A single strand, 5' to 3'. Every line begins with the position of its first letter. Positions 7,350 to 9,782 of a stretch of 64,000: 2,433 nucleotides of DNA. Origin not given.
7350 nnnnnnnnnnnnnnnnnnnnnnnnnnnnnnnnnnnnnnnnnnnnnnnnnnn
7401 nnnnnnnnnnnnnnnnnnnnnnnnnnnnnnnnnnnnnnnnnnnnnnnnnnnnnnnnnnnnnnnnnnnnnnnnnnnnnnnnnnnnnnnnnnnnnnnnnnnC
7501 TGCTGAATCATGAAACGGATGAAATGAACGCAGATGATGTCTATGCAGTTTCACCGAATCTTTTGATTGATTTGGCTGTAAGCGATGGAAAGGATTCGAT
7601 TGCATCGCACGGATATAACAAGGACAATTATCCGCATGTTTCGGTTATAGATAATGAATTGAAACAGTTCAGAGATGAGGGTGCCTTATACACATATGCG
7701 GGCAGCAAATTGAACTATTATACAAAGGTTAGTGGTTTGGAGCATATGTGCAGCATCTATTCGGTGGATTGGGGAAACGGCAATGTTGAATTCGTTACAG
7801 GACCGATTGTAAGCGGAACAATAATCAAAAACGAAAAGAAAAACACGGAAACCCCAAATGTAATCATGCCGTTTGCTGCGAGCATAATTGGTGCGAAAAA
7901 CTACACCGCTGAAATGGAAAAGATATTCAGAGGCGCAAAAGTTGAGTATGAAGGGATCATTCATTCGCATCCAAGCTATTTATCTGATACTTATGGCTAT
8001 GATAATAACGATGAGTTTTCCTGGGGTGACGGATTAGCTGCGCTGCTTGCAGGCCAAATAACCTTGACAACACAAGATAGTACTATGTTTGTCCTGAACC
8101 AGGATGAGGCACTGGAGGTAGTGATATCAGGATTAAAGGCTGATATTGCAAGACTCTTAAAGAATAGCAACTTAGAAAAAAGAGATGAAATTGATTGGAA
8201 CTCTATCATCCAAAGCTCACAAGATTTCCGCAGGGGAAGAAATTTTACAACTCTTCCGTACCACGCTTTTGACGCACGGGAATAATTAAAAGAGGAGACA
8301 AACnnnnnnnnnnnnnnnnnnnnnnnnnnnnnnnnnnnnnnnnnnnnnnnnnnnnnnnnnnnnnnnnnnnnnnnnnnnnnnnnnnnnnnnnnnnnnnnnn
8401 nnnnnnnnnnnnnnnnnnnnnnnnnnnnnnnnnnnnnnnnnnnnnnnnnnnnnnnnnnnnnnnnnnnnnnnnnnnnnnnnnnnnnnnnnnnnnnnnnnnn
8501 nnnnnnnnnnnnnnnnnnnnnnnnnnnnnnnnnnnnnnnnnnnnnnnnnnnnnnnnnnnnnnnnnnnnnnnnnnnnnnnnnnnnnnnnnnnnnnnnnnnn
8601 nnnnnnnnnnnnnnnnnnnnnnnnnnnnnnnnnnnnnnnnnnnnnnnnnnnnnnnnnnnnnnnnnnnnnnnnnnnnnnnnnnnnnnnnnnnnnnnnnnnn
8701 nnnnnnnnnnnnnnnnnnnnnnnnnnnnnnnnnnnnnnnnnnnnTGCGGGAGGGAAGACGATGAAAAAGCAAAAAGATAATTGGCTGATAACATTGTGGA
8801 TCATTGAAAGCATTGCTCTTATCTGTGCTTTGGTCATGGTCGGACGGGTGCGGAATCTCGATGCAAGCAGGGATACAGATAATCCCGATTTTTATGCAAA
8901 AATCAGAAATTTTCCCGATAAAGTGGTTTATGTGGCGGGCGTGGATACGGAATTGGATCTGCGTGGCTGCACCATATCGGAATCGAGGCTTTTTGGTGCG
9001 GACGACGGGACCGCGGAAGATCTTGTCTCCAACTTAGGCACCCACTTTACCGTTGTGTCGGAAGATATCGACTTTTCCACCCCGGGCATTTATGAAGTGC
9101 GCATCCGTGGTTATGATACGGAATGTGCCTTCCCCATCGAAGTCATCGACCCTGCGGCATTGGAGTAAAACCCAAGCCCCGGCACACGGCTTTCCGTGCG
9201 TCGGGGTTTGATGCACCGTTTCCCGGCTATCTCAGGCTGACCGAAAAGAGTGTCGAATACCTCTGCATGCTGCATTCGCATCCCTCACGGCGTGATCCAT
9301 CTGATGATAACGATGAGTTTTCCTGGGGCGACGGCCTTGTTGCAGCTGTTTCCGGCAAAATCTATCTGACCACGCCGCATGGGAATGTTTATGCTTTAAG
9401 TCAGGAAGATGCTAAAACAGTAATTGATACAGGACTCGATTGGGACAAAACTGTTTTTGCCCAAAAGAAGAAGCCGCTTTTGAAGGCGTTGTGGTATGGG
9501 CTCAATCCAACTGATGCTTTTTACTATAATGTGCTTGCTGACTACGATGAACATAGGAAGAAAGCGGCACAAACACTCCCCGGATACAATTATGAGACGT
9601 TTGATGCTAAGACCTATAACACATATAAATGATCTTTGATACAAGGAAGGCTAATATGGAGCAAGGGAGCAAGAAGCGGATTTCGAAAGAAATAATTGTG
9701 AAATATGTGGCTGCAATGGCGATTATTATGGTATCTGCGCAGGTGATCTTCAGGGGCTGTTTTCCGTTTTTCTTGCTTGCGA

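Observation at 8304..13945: Eight paralogous single-pass membrane proteins with one Big_3-like Ig domain and a conserved intramembrane Glu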

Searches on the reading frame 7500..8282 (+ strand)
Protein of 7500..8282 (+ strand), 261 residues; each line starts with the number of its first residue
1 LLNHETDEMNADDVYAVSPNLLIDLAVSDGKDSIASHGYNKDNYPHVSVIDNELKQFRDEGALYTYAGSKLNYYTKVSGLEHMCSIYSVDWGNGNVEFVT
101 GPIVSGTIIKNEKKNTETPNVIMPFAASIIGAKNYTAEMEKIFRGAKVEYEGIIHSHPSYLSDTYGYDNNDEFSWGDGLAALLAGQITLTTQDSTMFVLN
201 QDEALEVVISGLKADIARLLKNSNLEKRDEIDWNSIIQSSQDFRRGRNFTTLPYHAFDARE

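Call 19: find_homologous_proteins(query=window:7500-8282:+, max_evalue=0.001)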
Query window:7500-8282:+ (261 aa): 2 proteins with E <= 0.001 among 674 candidates.
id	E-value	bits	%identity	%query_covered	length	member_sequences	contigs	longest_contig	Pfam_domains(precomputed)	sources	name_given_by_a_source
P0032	6.6e-63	230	49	95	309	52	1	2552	-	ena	-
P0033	8.7e-61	224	45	97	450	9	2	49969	-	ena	-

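Call 26: find_homologous_proteins(query=A5, max_evalue=0.01)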
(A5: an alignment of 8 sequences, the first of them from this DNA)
Query A5 (8 sequences) (247 aa, profile of the alignment): 27 proteins with E <= 0.01 among 7218 candidates.
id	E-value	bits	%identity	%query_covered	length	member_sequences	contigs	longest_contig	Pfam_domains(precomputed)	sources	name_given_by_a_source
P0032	2.5e-119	415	49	100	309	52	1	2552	-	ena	-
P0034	1.4e-68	249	29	100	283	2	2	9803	-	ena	-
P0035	7.1e-67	243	33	79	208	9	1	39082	-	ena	-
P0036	1.2e-66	242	30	97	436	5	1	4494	-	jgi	-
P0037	2.5e-45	173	32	64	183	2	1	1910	-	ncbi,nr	ncbi:MAG: hypothetical protein IJN00_01855, partial [Clostridia bacterium]|nr:hypothetical protein [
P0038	6.7e-45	171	27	47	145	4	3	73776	-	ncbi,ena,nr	ncbi:MAG: hypothetical protein IJO10_04105 [Clostridia bacterium]|nr:hypothetical protein [Clostridi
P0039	6.6e-44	168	49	29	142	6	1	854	-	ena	-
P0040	1.1e-41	161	34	44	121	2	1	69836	-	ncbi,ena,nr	ncbi:MAG: hypothetical protein IJO10_04095 [Clostridia bacterium]|nr:hypothetical protein [Clostridi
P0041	8.2e-40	155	25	44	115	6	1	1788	-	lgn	-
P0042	3.8e-37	146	32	40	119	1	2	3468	-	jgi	-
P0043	1.5e-34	137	90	44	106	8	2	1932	-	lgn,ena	-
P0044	2.5e-32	130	29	44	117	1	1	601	-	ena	-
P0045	3.2e-32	130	31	47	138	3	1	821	-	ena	-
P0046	1.6e-31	127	42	32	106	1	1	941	-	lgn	-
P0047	1.2e-30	125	38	29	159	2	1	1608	-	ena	-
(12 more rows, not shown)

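Call 42: predict_structure(alignment_id=A6)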
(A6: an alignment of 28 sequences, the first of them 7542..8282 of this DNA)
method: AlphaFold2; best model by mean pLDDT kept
length: 247 residues; sequences in the alignment: 28
mean_pLDDT: 87.5   pTM: 0.87
mean pLDDT of the five models: 87.5, 87.4, 87.3, 86.6, 85.5
residues with pLDDT >= 90: 143; 70-90: 79; 50-70: 20; < 50: 5
segments of 3 or more residues with pLDDT < 50: 149-152
pLDDT, mean of each block of 10 residues (from residue 1): 82 97 95 91 95 97 92 95 94 83 71 74 87 94 69 70 91 94 96 92 83 72 89 95 90
secondary structure, 60 per line:
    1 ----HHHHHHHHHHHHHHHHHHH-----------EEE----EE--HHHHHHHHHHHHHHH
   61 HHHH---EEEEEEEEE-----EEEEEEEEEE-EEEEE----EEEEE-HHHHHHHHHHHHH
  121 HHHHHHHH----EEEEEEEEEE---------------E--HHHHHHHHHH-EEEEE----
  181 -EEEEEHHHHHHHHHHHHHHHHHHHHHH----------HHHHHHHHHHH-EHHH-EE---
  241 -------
elements in order: H5-23 E35-37 H46-64 E68-76 E82-91 E93-97 E102-106 H108-128 E133-142 H161-170 E172-176 E182-186 H187-208 H219-229

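Call 45: fold_search(model_id=the predicted structure, library=pdb)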
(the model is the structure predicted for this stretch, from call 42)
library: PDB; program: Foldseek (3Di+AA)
matches with E <= 10: 282; with E <= 0.001: 0
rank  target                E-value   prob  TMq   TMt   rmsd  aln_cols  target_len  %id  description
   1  6oaa_G                2.4e-02  0.63  0.28  0.19  13.1       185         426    9  Cdc48-Npl4 complex processing poly-ubiquitinated substrate in the presence of ADP-BeFx, state 1 (released 2019-07-03)
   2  6gvw_B                5.4e-02  0.44  0.29  0.28  14.0       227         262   12  Crystal structure of the BRCA1-A complex (released 2019-07-10)
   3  6oa9_G                1.4e-01  0.23  0.24  0.14   8.7       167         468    9  Cdc48-Npl4 complex processing poly-ubiquitinated substrate in the presence of ATP (released 2019-07-03)
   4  6umm_A                2.1e-01  0.18  0.17  0.15  14.3       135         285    9  A complete structure of the ESX-3 translocon complex (released 2019-10-23)
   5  8p1i_A                2.1e-01  0.06  0.13  0.05  23.4       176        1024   15  Single particle cryo-EM co-structure of Klebsiella pneumoniae AcrB with the BDM91288 efflux pump inhibitor at 2.97 Ang (released 2024-01-17)
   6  9is6_F                2.3e-01  0.28  0.20  0.17   8.5       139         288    7  CryoEM structure of Plant-Complex-C-5b (released 2025-07-23)
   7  6sgz_D                2.3e-01  0.13  0.16  0.16  15.3       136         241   10  Structure of protomer 2 of the ESX-3 core complex (released 2019-10-09)
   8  6j30_U                2.5e-01  0.10  0.19  0.18  17.6       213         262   14  yeast proteasome in Ub-engaged state (C2) (released 2019-03-20)
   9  8p1i_C                2.5e-01  0.04  0.11  0.05  23.1       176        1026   15  Single particle cryo-EM co-structure of Klebsiella pneumoniae AcrB with the BDM91288 efflux pump inhibitor at 2.97 Ang (released 2024-01-17)
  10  8pw2                  3.4e-01  0.18  0.14  0.37   6.7        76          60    9  Protein p6 from bacteriophage phi29, C-terminal delta31 truncated version (released 2024-01-17)
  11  9bc5_C                3.4e-01  0.06  0.17  0.11  21.1       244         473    9  AAV-2 Rep68-AAVS1 heptameric complex (released 2025-02-12)
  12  6h8o_A                3.6e-01  0.08  0.07  0.16  10.4        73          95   15  Crystal structure of the Master-Rep protein nuclease domain from the Faba Bean Necrotic Yellows Virus (released 2018-08-22)
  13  7wls_C                3.6e-01  0.06  0.12  0.05  21.3       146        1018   12  Crystal structure of the multidrug efflux transporter BpeB from Burkholderia pseudomallei (released 2023-07-19)
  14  4ocn_E                4.1e-01  0.12  0.18  0.25   9.5       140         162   11  Crystal Structure of the Rpn8-Rpn11 MPN domain heterodimer, crystal form II (released 2014-01-29)
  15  4r14_A                4.9e-01  0.13  0.13  0.20   9.4        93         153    9  Crystal structure of human CSN6 MPN domain (released 2014-10-22)
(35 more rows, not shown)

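Call 46: search_solved_structures(query=A6, max_evalue=10, show_alignments=2)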
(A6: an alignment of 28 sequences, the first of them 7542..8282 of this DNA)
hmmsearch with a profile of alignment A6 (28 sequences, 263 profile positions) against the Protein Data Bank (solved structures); distinct sequences matched with E-value up to 10: 10.
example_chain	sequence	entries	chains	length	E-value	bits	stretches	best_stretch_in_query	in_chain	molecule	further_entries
7awz_A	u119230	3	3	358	0.24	13.9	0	177-194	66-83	Scone-E | SconeE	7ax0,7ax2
2yms_B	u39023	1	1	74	0.43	13.1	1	172-198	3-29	OUTER MEMBRANE PROTEIN ASSEMBLY FACTOR BAMB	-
4mae_A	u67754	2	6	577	0.67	12.4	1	174-199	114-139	Methanol dehydrogenase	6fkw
6tje_A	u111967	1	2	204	0.76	12.3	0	177-194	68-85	Cake5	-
7awy_A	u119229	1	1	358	0.81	12.2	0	177-194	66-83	Scone-R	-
3l0g_A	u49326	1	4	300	1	11.8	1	84-144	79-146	Nicotinate-nucleotide pyrophosphorylase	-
6tjd_A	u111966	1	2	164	1.2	11.6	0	177-194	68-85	Cake4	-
2yms_A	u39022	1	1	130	1.3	11.5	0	172-198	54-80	OUTER MEMBRANE PROTEIN ASSEMBLY FACTOR BAMB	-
3hxj_A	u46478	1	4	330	1.6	11.2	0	177-194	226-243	Pyrrolo-quinoline quinone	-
6tjc_A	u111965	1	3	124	2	10.9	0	177-194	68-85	Cake3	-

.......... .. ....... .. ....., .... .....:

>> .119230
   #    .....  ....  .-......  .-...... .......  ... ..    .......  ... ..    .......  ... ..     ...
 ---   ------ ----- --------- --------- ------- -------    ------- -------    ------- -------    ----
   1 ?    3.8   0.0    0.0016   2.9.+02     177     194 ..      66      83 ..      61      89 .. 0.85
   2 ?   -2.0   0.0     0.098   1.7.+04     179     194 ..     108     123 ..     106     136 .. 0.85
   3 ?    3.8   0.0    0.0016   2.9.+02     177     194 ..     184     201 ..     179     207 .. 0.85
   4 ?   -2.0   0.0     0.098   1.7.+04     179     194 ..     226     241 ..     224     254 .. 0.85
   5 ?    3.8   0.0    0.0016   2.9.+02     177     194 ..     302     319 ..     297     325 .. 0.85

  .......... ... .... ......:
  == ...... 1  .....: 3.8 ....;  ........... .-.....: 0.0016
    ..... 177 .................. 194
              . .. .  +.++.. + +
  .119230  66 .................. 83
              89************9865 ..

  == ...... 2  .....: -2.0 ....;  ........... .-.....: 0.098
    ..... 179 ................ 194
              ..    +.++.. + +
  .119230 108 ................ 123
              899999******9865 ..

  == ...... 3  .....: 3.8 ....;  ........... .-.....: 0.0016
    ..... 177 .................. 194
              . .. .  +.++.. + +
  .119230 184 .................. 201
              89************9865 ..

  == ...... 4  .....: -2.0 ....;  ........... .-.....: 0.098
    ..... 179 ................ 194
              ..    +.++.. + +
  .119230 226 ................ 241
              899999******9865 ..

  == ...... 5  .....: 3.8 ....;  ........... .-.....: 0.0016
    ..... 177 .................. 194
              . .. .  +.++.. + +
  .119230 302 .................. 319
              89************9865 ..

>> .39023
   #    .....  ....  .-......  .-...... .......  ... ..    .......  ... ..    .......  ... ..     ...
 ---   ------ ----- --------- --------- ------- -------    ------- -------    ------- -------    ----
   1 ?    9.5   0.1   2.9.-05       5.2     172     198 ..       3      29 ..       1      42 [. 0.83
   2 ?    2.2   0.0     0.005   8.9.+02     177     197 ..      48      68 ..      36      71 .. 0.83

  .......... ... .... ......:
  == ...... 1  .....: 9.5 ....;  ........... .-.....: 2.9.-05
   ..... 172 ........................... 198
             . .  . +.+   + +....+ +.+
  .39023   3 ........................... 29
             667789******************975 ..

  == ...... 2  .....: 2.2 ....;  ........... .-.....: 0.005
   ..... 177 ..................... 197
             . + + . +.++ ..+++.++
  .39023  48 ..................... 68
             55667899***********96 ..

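Call 48: search_protein_families(library=pfam, alignment_id=A6, max_evalue=1)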
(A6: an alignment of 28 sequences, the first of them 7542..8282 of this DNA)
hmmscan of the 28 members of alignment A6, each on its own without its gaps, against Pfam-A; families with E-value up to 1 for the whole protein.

A. member 1, window:7542-8282:+ (247 aa): 1 family
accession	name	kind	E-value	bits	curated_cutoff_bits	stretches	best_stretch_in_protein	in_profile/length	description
PF25391.1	WD40_Gbeta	-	0.17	11.3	150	1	58-83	109-134/340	G protein beta WD-40 repeat protein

B. families by the number of members that match (of 28 scanned): 16 families
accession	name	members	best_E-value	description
PF14220.11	DUF4329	21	0.00015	Domain of unknown function (DUF4329)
PF14464.11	Prok-JAB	4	0.0027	Prokaryotic homologs of the JAB domain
PF00753.33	Lactamase_B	4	0.013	Metallo-beta-lactamase superfamily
PF19135.5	DUF5818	4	0.14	Protein of unknown function (DUF5818)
PF01011.28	PQQ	3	0.01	Glucose/ethanol/alcohol dehydrogenase, beta-propeller domain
PF13360.13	PQQ_2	3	0.042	Outer membrane protein assembly factor BamB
PF22758.2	Phage_cement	2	0.11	Structural cement protein (E217 gp24/Pam3 gp6)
PF01471.23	PG_binding_1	1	0.0054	Putative peptidoglycan binding domain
PF24391.1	HD-CE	1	0.0055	HD-CE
PF19835.5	SegE_GIY-YIG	1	0.04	Putative endonuclease segE, GIY-YIG domain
PF01204.24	Trehalase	1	0.044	Trehalase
PF21623.3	HK_sensor_dom_bact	1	0.058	Bacterial histidine kinase, sensor domain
PF05518.16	Totivirus_coat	1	0.098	Totivirus coat protein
PF03967.18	PRCH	1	0.15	Photosynthetic reaction centre, H-chain N-terminal region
PF25391.1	WD40_Gbeta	1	0.17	G protein beta WD-40 repeat protein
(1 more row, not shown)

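Call 61: search_protein_representatives(alignment_id=A8)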
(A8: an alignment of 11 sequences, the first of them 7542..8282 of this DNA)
Query: 11 sequences, 304 profile positions. Proteins with E-value up to 0.001 (for the whole library): 58; up to 1e-10: 35; up to 1e-30: 17. The best 58 are listed.
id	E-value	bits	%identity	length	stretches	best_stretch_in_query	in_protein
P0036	5.4e-125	432.9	-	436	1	3-303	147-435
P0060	1.1e-112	392.5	-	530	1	3-302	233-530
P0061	6.7e-97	340.7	-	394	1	3-258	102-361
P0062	5.4e-94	331.1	-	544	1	3-303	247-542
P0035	2.0e-93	329.3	-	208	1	41-244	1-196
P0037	2.0e-75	270.1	-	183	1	100-278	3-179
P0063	1.2e-70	254.5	-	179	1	107-280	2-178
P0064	2.7e-56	207.3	-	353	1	3-136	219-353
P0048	2.4e-43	164.8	-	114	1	187-302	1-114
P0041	9.9e-43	162.8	-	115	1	189-303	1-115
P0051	8.2e-38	146.6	-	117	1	189-303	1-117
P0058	2.3e-36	141.8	-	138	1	189-303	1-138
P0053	1.3e-35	139.4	-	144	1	171-300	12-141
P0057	1.7e-32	129.1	-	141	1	176-278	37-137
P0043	5.1e-32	127.6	-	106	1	189-302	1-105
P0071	2.7e-24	102.2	-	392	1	75-262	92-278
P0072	3.3e-24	102.0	-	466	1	107-238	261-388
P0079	7.0e-15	71.3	-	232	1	103-276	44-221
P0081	2.4e-11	59.7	-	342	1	102-240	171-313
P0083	7.8e-09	51.4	-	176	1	114-248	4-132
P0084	2.6e-07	46.4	-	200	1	99-236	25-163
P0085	5.1e-07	45.5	-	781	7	207-240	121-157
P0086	2.4e-06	43.3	-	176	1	98-231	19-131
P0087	3.3e-06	42.8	-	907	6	215-240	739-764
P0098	3.2e-04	36.3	-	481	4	208-240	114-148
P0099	5.0e-04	35.7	-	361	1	127-218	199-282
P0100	5.0e-04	35.7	-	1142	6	210-240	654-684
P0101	6.8e-04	35.2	-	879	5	214-240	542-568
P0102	7.4e-04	35.1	-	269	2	187-246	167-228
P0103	7.6e-04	35.1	-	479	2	148-218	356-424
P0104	7.9e-04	35.0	-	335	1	97-229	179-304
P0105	8.5e-04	34.9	-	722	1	89-237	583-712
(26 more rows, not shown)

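Call 63: find_encoding_contigs(protein=P0105, flank=4000, max_places=3)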
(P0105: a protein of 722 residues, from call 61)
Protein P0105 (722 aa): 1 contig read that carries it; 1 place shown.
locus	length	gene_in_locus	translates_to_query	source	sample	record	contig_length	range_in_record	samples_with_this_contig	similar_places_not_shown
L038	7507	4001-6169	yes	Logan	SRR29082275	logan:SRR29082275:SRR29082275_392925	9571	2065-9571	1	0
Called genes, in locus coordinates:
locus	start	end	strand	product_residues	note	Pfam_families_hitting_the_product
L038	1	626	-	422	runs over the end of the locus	PF02920:Integrase_DNA, PF14659:Phage_int_SAM_3, PF00589:Phage_integrase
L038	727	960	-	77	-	-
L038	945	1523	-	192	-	PF01966:HD (weak)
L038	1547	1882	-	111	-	-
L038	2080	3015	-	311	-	PF22822:MrpR_N_CB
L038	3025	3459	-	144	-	PF02452:PemK_toxin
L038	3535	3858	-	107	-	-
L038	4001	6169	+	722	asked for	PF05593:RHS_repeat (faint), PF25023:TEN_YD-shell, PF14220:DUF4329 (faint)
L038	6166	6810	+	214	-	-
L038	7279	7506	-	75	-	?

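Call 64: find_encoding_contigs(protein=P0104, flank=4000, max_places=3)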
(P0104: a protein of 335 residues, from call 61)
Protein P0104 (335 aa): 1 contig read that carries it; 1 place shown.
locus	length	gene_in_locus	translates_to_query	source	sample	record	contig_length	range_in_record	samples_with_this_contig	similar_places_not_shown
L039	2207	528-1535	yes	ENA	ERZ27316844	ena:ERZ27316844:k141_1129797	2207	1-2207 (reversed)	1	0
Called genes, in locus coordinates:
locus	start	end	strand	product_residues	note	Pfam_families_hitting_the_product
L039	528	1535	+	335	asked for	PF14220:DUF4329 (faint)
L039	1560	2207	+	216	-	?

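Call 69: find_encoding_contigs(protein=P0072, flank=10000, max_places=2)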
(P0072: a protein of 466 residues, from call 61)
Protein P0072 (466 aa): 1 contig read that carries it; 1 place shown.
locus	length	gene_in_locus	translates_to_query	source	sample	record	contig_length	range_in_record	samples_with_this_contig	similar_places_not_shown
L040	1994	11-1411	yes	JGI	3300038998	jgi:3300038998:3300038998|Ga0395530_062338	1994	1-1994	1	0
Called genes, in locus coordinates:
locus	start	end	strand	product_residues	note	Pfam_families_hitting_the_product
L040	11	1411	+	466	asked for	-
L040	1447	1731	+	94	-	-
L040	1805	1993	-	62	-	?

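Call 70: find_encoding_contigs(protein=P0071, flank=10000, max_places=2)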
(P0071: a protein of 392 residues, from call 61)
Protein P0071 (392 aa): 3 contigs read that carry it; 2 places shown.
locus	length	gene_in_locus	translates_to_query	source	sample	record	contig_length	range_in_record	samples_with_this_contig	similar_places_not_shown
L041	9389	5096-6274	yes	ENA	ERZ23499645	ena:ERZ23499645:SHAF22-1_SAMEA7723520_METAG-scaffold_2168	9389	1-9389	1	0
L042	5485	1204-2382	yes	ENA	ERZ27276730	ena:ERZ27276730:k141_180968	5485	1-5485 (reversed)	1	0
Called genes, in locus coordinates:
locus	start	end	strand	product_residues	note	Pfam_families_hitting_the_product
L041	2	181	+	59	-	?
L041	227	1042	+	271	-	-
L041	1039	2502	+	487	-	-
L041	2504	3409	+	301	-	-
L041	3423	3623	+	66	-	-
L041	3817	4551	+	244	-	PF01471:PG_binding_1, PF00877:NLPC_P60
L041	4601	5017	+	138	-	PF05105:Phage_holin_4_1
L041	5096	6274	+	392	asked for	-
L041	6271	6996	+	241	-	-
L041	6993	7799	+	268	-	-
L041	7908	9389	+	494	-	?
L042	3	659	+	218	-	?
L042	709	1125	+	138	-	PF05105:Phage_holin_4_1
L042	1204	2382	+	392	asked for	-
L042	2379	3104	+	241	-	-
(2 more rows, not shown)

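Call 96: search_protein_families(library=pfam, proteins=[P0099, P0102, P0104, P0105, P0081, P0079, P0083, P0084, P0086, P0103], max_evalue=0.05)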
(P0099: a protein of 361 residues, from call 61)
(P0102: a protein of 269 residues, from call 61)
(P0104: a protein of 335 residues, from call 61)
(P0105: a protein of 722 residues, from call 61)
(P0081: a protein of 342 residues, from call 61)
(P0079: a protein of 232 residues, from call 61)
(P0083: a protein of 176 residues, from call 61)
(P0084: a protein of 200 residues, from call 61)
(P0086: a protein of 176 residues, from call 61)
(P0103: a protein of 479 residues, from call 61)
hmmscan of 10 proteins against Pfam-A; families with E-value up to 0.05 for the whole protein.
P0099 (361 aa): 0 families

P0102 (269 aa): 0 families

P0104 (335 aa): 2 families
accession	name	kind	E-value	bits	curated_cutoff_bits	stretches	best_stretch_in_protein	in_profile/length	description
PF14220.11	DUF4329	-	3.9e-06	27.3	28.6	1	189-281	1-83/116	Domain of unknown function (DUF4329)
PF14464.11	Prok-JAB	-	0.0055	17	25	1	219-288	45-96/114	Prokaryotic homologs of the JAB domain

P0105 (722 aa): 2 families
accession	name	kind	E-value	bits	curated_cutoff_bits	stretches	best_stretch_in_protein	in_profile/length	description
PF05593.20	RHS_repeat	-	3.5e-12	46.8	22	3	442-472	2-31/38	RHS Repeat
PF14220.11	DUF4329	-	1.2e-05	25.6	28.6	1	603-710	3-107/116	Domain of unknown function (DUF4329)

P0081 (342 aa): 2 families
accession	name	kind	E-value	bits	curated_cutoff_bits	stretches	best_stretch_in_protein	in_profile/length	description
PF16717.10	RAC_head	-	0.034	15.5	27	0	115-191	13-87/98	Ribosome-associated complex head domain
PF03241.18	HpaB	-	0.044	13.4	25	0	126-197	10-80/202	4-hydroxyphenylacetate 3-hydroxylase C terminal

P0079 (232 aa): 0 families

P0083 (176 aa): 1 family
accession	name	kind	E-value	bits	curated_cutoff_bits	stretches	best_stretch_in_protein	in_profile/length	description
PF14220.11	DUF4329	-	0.0092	16.4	28.6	1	74-127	62-115/116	Domain of unknown function (DUF4329)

P0084 (200 aa): 1 family
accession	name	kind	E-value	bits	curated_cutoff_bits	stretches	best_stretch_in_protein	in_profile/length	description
PF24333.1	DUF7501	-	0.046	14.4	27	0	2-19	21-38/58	Family of unknown function (DUF7501)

P0086 (176 aa): 2 families
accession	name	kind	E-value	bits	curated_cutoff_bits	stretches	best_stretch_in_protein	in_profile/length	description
PF14220.11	DUF4329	-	4.3e-07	30.3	28.6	1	35-138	8-110/116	Domain of unknown function (DUF4329)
PF14464.11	Prok-JAB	-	0.0069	16.7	25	1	82-125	63-102/114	Prokaryotic homologs of the JAB domain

P0103 (479 aa): 0 families

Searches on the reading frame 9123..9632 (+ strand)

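Call 4: search_protein_families(library=pfam, proteins=[window:9123-9632:+], max_evalue=1)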
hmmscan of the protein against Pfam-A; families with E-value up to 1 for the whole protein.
window:9123-9632:+ (169 aa): 3 families
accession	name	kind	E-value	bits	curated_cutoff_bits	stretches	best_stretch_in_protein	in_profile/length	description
PF14464.11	Prok-JAB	-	0.011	16.1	25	1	38-76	60-99/114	Prokaryotic homologs of the JAB domain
PF00753.33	Lactamase_B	-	0.024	15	22.7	1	86-120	5-34/196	Metallo-beta-lactamase superfamily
PF14220.11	DUF4329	-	0.032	14.6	28.6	1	44-99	56-111/116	Domain of unknown function (DUF4329)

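Call 7: search_protein_families(library=phrogs, proteins=[window:9123-9632:+], max_evalue=0.1)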
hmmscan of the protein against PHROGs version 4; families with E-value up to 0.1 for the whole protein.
window:9123-9632:+ (169 aa): 0 families
